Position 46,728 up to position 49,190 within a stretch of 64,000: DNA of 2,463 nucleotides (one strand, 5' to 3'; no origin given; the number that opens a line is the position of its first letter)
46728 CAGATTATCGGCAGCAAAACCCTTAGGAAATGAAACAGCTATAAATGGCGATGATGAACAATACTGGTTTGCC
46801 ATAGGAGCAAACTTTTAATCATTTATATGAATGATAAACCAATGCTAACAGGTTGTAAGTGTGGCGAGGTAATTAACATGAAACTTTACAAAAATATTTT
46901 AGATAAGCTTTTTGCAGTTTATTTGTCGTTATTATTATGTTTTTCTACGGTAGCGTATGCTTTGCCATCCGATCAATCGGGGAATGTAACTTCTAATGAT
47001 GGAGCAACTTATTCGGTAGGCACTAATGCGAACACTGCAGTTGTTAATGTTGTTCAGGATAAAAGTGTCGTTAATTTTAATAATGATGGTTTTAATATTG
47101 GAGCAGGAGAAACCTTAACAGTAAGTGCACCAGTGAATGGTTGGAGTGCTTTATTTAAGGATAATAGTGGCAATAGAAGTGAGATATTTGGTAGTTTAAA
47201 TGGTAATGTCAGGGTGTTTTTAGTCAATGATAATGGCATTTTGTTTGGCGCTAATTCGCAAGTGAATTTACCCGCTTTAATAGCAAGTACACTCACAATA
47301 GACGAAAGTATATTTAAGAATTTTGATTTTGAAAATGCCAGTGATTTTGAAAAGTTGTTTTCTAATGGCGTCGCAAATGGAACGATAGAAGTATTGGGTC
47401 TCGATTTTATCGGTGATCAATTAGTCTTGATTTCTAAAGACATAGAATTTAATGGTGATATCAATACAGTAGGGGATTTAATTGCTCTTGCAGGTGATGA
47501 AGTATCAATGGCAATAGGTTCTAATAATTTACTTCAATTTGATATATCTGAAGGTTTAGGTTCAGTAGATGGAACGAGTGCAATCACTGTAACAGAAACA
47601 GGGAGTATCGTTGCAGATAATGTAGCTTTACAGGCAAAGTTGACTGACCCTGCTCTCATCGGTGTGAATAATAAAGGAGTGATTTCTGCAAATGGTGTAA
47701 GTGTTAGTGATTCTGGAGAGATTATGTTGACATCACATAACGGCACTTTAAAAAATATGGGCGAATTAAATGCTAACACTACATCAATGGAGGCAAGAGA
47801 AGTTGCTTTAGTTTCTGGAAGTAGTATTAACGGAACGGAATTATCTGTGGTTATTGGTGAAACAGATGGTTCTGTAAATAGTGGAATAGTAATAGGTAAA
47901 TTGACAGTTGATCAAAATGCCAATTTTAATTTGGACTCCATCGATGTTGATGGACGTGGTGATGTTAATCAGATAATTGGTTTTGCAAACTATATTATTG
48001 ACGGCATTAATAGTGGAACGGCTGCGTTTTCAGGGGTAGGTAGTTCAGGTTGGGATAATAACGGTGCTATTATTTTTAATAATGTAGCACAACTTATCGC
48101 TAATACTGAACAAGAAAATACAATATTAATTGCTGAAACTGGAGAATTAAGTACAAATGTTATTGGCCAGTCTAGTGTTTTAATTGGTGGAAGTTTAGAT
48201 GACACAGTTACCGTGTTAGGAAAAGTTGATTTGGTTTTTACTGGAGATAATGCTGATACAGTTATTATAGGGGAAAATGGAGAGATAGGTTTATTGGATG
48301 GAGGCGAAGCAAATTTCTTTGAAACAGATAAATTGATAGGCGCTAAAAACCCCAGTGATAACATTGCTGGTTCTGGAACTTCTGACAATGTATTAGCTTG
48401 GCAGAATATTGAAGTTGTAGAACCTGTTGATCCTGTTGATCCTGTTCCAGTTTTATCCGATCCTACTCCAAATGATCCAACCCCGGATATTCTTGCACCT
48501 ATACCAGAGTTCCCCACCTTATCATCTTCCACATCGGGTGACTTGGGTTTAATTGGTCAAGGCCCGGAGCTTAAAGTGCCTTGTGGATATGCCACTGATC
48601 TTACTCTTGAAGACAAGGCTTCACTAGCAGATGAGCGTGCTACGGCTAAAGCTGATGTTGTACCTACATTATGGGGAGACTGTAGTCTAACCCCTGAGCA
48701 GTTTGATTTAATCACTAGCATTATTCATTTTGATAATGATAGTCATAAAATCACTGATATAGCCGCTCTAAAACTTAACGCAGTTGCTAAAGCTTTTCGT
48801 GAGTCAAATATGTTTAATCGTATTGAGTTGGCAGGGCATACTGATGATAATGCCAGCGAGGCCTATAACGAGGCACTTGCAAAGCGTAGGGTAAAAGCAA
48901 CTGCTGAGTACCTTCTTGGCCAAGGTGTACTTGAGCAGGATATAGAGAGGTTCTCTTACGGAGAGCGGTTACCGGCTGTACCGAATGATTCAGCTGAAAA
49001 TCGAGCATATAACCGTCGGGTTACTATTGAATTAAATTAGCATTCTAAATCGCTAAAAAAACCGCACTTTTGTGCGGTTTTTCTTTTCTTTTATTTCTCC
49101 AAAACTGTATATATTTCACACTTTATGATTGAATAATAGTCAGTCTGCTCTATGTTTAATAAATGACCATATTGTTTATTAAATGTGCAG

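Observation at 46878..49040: TPS-domain exoprotein fused to a C-terminal OmpA-like peptidoglycan-binding domain: candidate outer-membrane-spanning tether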

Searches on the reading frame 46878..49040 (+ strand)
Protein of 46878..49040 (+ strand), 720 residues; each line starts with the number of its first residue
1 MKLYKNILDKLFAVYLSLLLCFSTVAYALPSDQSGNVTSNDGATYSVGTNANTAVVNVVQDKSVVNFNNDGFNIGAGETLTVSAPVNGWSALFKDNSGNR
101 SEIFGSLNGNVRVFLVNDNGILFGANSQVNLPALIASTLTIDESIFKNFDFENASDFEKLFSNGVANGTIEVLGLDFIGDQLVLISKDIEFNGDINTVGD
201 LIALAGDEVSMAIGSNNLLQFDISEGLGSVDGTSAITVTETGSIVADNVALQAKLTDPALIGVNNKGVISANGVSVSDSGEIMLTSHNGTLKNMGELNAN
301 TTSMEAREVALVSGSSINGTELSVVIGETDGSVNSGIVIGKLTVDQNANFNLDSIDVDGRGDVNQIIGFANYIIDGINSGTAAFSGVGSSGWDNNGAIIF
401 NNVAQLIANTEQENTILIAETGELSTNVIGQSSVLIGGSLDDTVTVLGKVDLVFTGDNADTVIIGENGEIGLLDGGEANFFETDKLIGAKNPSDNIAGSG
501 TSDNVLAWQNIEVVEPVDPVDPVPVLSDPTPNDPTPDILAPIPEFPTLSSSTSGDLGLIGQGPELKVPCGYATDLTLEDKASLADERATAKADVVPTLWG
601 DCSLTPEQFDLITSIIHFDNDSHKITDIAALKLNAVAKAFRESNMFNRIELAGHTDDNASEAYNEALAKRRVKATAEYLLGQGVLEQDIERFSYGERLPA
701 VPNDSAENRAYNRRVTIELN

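Call 5: search_protein_families(library=pfam, proteins=[window:46878-49040:+], max_evalue=0.01)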
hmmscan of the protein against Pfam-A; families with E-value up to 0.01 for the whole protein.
window:46878-49040:+ (720 aa): 2 families
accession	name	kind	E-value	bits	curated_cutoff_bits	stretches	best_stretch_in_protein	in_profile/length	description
PF00691.25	OmpA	-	5.3e-14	52.8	27.2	1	618-713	2-98/98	OmpA family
PF05860.19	TPS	-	2.1e-13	51.2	33.5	1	35-283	10-251/252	TPS secretion domain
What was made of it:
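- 48693..49037 (+): OmpA_C / Pal-like peptidoglycan-binding domain (aa 606-720). PF00691 52.8 bits (call 5).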

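Call 6: search_protein_families(library=ncbifam, proteins=[window:46878-49040:+], max_evalue=0.01)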
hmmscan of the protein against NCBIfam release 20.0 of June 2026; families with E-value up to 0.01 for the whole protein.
window:46878-49040:+ (720 aa): 28 families (the best 25 are shown)
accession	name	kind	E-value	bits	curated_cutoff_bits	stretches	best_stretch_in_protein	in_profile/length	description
NF053611.1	YiaD_Gzip_OmpA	equivalog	4.9e-23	81.9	175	1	613-718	101-205/206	YiaD family glycine zipper/OmpA-like lipoprotein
NF053612.1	anchor_PA1041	equivalog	3.3e-21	76.3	250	1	616-720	133-236/236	PA1041 family peptidoglycan-binding anchor lipoprotein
TIGR02802.1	Pal_lipo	equivalog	1.8e-18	66.5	125.35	1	616-717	2-102/104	peptidoglycan-associated lipoprotein Pal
TIGR03789.1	pdsO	hypoth_equivalog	9.8e-18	64.7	152.2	1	611-718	136-242/243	sortase-associated OmpA-like protein PdsO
NF053585.1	OMP_LP_YfiB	equivalog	7.5e-17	61.7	128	1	613-717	55-158/163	outer membrane lipoprotein YfiB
NF053607.1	CHU_0125_OmpA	equivalog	1.3e-15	56.9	620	1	613-716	530-633/639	CHU_0125 family OmpA-like outer membrane integrity protein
NF045787.1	OmpABordt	equivalog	2.4e-13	50.2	200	1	618-719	89-189/194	outer membrane protein OmpA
NF008067.1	PRK10802.1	equivalog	3.2e-13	49.9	261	1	614-715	67-167/171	peptidoglycan-associated lipoprotein Pal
NF033763.1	exchanger_TraB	exception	3.5e-13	48.4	700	1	612-717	390-495/522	outer membrane exchange protein TraB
NF047620.1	FlgprotMotYVib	equivalog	3.1e-12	46.7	400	1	609-719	155-266/271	flagellar protein MotY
NF053613.1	OMP_toxin_LptF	equivalog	1.7e-11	44.3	400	1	618-717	145-243/256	lipotoxin F family OmpA-related lipoprotein LptF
NF007804.1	PRK10510.1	equivalog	2.3e-11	43.5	307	1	616-719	114-216/219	OmpA family lipoprotein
TIGR01901.1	adhes_NPXG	domain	3.2e-11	43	29.1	1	71-141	6-78/79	filamentous hemagglutinin N-terminal domain-containing protein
NF052230.1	T9SS_PorE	exception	5.7e-10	38.1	600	1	611-701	512-601/648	PorE family type IX secretion system protein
TIGR03350.1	type_VI_ompA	equivalog_domain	7.1e-10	39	139.8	1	618-718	34-136/137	type VI secretion system protein TssL, long form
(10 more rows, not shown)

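Call 7: find_homologous_proteins(query=window:46878-49040:+, max_evalue=0.001)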
Query window:46878-49040:+ (720 aa): 13 proteins with E <= 0.001 among 8000 candidates.
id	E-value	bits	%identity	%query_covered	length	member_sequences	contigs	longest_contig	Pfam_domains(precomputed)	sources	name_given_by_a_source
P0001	0.0e+0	1546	100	100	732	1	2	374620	PF00691.26,PF05860.20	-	-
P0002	0.0e+0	1194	81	100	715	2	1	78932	PF00691.26,PF05860.20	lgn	-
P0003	1.6e-13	69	31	49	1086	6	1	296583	PF18886.7,PF05860.20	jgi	jgi:filamentous hemagglutinin family protein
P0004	1.0e-11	63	29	41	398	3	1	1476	PF05860.20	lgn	-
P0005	1.7e-10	59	29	51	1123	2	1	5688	PF13018.12,PF05860.20,PF07581.18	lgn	-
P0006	3.4e-8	51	36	15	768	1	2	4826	PF00691.26,PF13715.13,PF13620.13,PF22904.4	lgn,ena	-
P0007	5.7e-8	50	32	40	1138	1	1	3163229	PF13018.12,PF05860.20,PF07581.18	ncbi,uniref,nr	ncbi:filamentous hemagglutinin N-terminal domain-containing protein [Burkholderia stabilis]|uniref:F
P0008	1.1e-6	46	32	27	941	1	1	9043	PF18886.7,PF05860.20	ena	-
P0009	1.1e-6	46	28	42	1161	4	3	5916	PF05860.20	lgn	-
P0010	1.9e-6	45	32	22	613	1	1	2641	PF05860.20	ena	-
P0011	3.3e-6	45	33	23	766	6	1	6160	PF05860.20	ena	-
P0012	1.3e-5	43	26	41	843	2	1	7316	PF13018.12,PF05860.20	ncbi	-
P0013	5.8e-5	40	35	17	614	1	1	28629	PF12951.14,PF05860.20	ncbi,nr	ncbi:MAG TPA: filamentous hemagglutinin N-terminal domain-containing protein, partial [Burkholderial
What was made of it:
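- Tried and rejected: Word-index homology search with the full protein (call 7).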

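Call 9: find_encoding_contigs(protein=P0002, flank=10000, max_places=4)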
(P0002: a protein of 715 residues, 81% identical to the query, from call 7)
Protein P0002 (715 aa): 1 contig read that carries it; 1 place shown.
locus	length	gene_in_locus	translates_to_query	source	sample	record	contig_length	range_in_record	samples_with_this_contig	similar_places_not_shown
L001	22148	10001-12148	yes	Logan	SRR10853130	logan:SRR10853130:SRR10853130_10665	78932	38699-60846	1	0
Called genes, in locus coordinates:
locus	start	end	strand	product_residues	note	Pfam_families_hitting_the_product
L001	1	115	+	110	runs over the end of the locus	PF00111:Fer2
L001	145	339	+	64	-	PF04384:Fe-S_assembly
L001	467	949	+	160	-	-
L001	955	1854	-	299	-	PF00126:HTH_1, PF03466:LysR_substrate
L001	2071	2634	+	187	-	PF00578:AhpC-TSA, PF08534:Redoxin, PF10417:1-cysPrx_C (faint)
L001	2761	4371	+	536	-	PF03486:HI0933_like (faint), PF13192:Thioredoxin_3, PF01262:AlaDh_PNT_C (faint), PF01134:GIDA (weak), PF07992:Pyr_redox_2, PF12831:FAD_oxidored, PF13738:Pyr_redox_3, PF00070:Pyr_redox, +4 more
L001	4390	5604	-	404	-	PF00155:Aminotran_1_2, PF01041:DegT_DnrJ_EryC1 (weak)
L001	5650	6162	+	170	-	PF01641:SelR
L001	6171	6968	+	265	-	PF00561:Abhydrolase_1, PF00975:Thioesterase, PF05057:DUF676 (weak), PF07819:PGAP1, PF12146:Hydrolase_4, PF12697:Abhydrolase_6, PF00756:Esterase (weak)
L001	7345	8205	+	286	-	-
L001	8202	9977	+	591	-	PF08479:POTRA_2, PF03865:ShlB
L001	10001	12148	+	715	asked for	PF05860:TPS, PF00691:OmpA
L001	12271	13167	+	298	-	-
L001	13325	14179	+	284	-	PF08668:HDOD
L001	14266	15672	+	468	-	PF00890:FAD_binding_2, PF01262:AlaDh_PNT_C (faint), PF01266:DAO (faint), PF07992:Pyr_redox_2, PF12831:FAD_oxidored, PF13738:Pyr_redox_3 (weak), PF00070:Pyr_redox, PF02852:Pyr_redox_dim, +2 more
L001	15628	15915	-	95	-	PF01329:Pterin_4a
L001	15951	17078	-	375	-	PF05958:tRNA_U5-meth_tr, PF09445:Methyltransf_15 (weak)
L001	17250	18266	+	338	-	PF00106:adh_short, PF01073:3Beta_HSD, PF01370:Epimerase, PF02719:Polysacc_synt_2, PF04321:RmlD_sub_bind, PF08659:KR (weak), PF13460:NAD_binding_10 (weak), PF16363:GDP_Man_Dehyd, +1 more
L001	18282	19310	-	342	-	PF02885:Glycos_trans_3N, PF00591:Glycos_transf_3 (weak)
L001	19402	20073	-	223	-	PF01027:Bax1-I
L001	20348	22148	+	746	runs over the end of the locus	PF11412:DsbD_N, PF02683:DsbD_TM, PF13899:Thioredoxin_7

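Call 13: search_solved_structures(query=window:46878-49040:+, max_evalue=0.001, show_alignments=2)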
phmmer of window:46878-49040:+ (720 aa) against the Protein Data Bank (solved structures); distinct sequences matched with E-value up to 0.001: 52.
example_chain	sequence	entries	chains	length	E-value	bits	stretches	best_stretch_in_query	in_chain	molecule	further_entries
4g4v_A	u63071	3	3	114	3.8e-14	55.8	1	611-717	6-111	Peptidoglycan-associated lipoprotein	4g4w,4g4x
9v99_A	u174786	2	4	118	5.4e-12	48.7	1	617-716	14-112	Outer membrane beta-barrel domain-containing protein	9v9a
9v9b_A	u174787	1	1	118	2.7e-11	46.4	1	617-716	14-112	Outer membrane beta-barrel domain-containing protein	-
2l26_A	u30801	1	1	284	4.8e-11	45.6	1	501-720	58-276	Uncharacterized protein Rv0899/MT0922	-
6jfw_A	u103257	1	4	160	9.1e-11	44.7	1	615-719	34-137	PA0833-PD protein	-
1oap_A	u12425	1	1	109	1.1e-10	44.4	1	614-715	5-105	PEPTIDOGLYCAN-ASSOCIATED LIPOPROTEIN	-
4pwt_A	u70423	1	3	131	1.1e-10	44.4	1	613-716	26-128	Peptidoglycan-associated lipoprotein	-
2hqs_H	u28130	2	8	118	1.2e-10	44.3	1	614-716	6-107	Peptidoglycan-associated lipoprotein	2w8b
4r40_B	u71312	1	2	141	1.4e-10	44.1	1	613-716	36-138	Peptidoglycan-associated lipoprotein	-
9rle_P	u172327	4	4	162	2e-10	43.6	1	613-715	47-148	Peptidoglycan-associated lipoprotein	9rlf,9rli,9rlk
5u1h_A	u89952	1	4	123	2.8e-09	39.8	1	616-719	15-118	Outer membrane porin F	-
2lbt_A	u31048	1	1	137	3e-09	39.6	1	596-720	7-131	Uncharacterized protein Rv0899/MT0922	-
8cpk_A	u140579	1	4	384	1.3e-08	37.6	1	55-340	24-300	EtpA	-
2lca_A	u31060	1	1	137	1.8e-08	37.1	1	596-720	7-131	Uncharacterized protein Rv0899/MT0922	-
2kgw_A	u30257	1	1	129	1.9e-08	37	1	598-720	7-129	Outer membrane protein A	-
4i84_A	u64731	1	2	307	8.7e-07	31.5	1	60-301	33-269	Heme/hemopexin-binding protein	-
2odl_A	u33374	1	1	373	0.00013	24.3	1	57-386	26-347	Adhesin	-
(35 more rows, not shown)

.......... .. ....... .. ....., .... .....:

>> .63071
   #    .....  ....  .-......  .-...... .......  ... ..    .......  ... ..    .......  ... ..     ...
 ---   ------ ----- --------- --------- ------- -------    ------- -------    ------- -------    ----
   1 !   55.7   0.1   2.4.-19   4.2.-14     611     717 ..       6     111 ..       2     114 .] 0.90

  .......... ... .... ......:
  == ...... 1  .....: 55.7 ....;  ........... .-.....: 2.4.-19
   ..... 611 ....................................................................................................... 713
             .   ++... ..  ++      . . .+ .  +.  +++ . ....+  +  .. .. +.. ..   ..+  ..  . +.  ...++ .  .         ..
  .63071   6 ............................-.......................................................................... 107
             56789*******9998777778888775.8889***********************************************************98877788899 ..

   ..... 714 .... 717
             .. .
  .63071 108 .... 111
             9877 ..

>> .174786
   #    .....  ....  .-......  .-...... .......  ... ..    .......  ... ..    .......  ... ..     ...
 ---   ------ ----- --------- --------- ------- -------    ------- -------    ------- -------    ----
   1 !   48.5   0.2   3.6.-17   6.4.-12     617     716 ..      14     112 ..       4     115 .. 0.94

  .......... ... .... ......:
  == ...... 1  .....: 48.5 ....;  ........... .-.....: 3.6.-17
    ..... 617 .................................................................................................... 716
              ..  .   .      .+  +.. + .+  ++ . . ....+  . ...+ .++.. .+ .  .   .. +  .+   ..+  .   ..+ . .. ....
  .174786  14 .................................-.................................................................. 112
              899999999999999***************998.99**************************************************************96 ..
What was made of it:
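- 48693..49037 (+): Pal 4g4v E=3.8e-14 (call 13).
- Checked: Best solved relatives are Pal proteins (4g4v, E=3.8e-14, call 13).
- This mapping is by motif and by the Pal alignment in call 13.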

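Call 29: search_protein_representatives(protein=window:46878-49040:+)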
Query: 720 residues. Proteins with E-value up to 0.001 (for the whole library): 35061; up to 1e-10: 1104; up to 1e-30: 18. The best 150 are listed.
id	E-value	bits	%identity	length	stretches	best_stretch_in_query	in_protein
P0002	0.0e+00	1193.9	84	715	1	1-720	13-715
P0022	6.1e-102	359.2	40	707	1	10-719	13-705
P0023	5.9e-93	329.6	40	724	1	26-719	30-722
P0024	1.6e-85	305.0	37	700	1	20-719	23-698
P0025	5.0e-80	286.8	36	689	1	9-719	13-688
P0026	1.5e-77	278.6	35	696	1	13-719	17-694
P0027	2.8e-77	277.8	39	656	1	10-719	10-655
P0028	7.7e-58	213.5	34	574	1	199-719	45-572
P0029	3.0e-57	211.5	33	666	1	16-679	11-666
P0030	1.3e-56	209.4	33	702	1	21-719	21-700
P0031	5.2e-56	207.5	33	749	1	44-719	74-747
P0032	2.3e-55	205.3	35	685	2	15-575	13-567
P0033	5.1e-53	197.6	41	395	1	314-719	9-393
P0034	7.4e-44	167.3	31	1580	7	613-719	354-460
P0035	2.1e-42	162.5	40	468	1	19-450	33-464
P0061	5.3e-19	85.1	33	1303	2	18-303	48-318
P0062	6.8e-19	84.8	34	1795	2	33-357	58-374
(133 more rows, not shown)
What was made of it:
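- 12 further full-length clusters at 31-41% identity (call 29).
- Tried and rejected: The exhaustive search (call 29) corrected this.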

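Call 33: find_related_loci(query=A5, collection=genome_contigs, flank=7000)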
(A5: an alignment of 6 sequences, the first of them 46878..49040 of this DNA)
Query A5 (720 aa) in genome_contigs; peptide patterns used: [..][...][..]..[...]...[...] (x = any residue, [..] = any of these).
43 stretches matched a pattern; 11 encode a relative of the query (tblastn E <= 1e-3); 11 distinct loci.
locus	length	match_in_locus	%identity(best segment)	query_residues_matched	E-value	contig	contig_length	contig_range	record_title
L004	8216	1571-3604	37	1-719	2e-118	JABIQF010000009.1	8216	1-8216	MAG: Cellvibrionales bacterium isolate SI072_bin135 k141_3429191, whole genome shotgun sequence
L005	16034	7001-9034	36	9-719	1e-115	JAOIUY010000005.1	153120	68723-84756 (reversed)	Pseudomonadales bacterium isolate AM-377-L22 AM-377-L22_NODE_5, whole genome shotgun sequence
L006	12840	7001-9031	37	1-719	6e-114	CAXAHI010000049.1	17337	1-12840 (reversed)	MAG TPA_asm: uncultured Gammaproteobacteria bacterium isolate ERR3525247_concoct_80 genome assembly, contig: ERZ22156396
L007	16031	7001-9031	36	1-719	4e-111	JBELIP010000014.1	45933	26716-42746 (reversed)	MAG: Cellvibrionales bacterium isolate REMEI108_ass_metaspades_bin.3 NODE_783_length_45933_cov_11.632329, whole genome s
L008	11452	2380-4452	38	28-719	4e-109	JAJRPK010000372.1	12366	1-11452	MAG: Gammaproteobacteria bacterium isolate Dive100_bin1.51 k141_965835, whole genome shotgun sequence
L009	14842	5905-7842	34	1-719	6e-97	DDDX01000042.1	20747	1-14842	MAG TPA_asm: Cellvibrionales bacterium UBA1969 UBA1969_contig_63197, whole genome shotgun sequence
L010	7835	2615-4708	33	1-719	4e-94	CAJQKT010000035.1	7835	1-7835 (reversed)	MAG: uncultured Pseudomonadales bacterium isolate 0.2_20180515_Bin_MAXBIN_178_sub_1 genome assembly, contig: c_000000012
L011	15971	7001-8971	33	1-719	3e-86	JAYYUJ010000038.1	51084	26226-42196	MAG: Pseudomonadota bacterium isolate XB_MAG104 DB_MAG104_0038, whole genome shotgun sequence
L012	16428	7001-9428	35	15-719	6e-67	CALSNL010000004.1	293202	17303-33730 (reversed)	MAG: uncultured Pseudomonadales bacterium isolate AB_MB238 genome assembly, contig: contig_1522_AB_MB238, whole genome s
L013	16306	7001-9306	34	1-719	8e-54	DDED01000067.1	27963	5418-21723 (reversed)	MAG TPA_asm: Cellvibrionales bacterium UBA1963 UBA1963_contig_86439, whole genome shotgun sequence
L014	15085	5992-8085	33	1-719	2e-95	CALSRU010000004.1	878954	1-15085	MAG: uncultured Pseudomonadales bacterium isolate AK_MB162 genome assembly, contig: contig_24976_AK_MB162, whole genome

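Call 37: search_protein_families(library=ncbifam, proteins=[L005:3998-4867:+, L007:4018-4887:+], max_evalue=10)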
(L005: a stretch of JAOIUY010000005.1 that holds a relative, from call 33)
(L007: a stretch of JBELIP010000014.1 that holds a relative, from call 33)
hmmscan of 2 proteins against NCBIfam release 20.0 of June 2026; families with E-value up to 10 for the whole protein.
L005:3998-4867:+ (289 aa): 3 families
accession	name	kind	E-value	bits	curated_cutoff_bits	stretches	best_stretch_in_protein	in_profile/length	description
NF041927.1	Xrt_dep_XDP1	equivalog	0.017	15.1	125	1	260-287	214-241/242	exosortase-dependent surface protein XDP1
NF038125.1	PEP_CTERM_THxN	subfamily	0.022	14.3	85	1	254-287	213-245/246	THxN family PEP-CTERM protein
NF033554.9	floc_PepA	equivalog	0.3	10.8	80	1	17-287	3-259/261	flocculation-associated PEP-CTERM protein PepA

L007:4018-4887:+ (289 aa): 4 families
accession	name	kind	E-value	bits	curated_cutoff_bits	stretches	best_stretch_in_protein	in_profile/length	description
NF033554.9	floc_PepA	equivalog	0.003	17.4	80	1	18-286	5-259/261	flocculation-associated PEP-CTERM protein PepA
NF038125.1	PEP_CTERM_THxN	subfamily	0.0089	15.6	85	1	253-286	213-245/246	THxN family PEP-CTERM protein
NF041927.1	Xrt_dep_XDP1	equivalog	0.045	13.7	125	1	258-286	213-241/242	exosortase-dependent surface protein XDP1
NF038129.1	PEP_NF038129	equivalog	0.048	13.5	65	1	237-286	142-193/194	NF038129 family PEP-CTERM protein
